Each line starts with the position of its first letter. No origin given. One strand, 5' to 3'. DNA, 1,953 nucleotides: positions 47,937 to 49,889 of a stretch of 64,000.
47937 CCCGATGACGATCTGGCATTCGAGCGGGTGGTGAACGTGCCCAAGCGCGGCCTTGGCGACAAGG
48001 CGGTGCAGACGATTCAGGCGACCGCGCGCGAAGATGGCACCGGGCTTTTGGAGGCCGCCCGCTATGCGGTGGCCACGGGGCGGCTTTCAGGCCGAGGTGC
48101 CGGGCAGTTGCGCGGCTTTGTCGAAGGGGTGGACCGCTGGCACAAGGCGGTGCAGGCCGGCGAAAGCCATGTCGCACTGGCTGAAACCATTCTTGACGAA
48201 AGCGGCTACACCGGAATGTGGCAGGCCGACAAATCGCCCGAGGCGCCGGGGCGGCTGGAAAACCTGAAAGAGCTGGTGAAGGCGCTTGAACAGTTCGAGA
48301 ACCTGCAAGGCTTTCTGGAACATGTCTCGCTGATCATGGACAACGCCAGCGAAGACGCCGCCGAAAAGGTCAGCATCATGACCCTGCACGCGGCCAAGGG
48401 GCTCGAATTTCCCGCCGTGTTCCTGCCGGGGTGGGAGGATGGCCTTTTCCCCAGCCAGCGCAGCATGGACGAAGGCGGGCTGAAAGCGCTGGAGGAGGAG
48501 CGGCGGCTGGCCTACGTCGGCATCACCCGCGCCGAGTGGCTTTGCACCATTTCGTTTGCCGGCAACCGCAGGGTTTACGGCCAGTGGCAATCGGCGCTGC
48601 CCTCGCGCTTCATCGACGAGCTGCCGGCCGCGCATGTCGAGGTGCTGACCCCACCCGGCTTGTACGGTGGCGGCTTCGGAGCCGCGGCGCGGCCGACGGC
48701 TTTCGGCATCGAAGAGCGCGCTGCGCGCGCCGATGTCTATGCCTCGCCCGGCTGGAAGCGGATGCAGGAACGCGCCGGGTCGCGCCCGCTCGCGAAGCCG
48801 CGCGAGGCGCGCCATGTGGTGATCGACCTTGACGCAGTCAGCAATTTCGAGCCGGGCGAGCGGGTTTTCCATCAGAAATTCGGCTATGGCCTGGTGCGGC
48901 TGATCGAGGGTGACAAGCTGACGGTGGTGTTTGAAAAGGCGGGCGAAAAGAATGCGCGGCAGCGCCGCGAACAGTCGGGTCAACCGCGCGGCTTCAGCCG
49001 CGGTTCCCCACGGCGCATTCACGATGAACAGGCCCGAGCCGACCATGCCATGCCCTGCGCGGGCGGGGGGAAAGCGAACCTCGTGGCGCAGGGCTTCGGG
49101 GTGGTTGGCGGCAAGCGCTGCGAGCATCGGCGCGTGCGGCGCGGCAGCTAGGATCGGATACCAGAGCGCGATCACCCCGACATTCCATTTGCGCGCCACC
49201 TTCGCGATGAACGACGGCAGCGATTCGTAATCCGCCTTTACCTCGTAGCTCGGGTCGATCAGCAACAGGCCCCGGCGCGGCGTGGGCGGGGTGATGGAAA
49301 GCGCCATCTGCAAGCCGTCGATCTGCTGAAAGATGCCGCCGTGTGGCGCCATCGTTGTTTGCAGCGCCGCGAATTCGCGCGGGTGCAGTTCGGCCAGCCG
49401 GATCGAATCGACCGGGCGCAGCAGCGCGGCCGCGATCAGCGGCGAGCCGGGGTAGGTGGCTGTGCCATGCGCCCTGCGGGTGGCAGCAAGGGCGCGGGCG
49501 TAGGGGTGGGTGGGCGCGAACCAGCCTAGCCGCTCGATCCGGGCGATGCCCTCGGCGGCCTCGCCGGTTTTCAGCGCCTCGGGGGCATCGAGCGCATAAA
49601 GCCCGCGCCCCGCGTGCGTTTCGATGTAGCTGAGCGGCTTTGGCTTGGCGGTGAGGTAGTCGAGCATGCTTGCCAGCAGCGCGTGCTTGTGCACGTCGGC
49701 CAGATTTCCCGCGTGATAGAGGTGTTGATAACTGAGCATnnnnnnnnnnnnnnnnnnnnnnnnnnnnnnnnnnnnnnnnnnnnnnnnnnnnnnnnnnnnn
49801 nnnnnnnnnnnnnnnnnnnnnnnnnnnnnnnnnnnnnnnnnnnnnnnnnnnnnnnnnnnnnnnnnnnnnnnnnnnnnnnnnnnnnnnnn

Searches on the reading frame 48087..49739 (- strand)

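Call 19: search_protein_families(library=pfam, proteins=[window:48087-49739:-], max_evalue=0.01)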
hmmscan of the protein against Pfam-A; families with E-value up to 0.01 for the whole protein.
window:48087-49739:- (550 aa): 1 family
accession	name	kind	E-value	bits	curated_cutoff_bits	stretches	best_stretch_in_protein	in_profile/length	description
PF04378.19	RsmJ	-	3.7e-43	148.1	27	1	34-250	2-221/245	Ribosomal RNA large subunit methyltransferase D, RlmJ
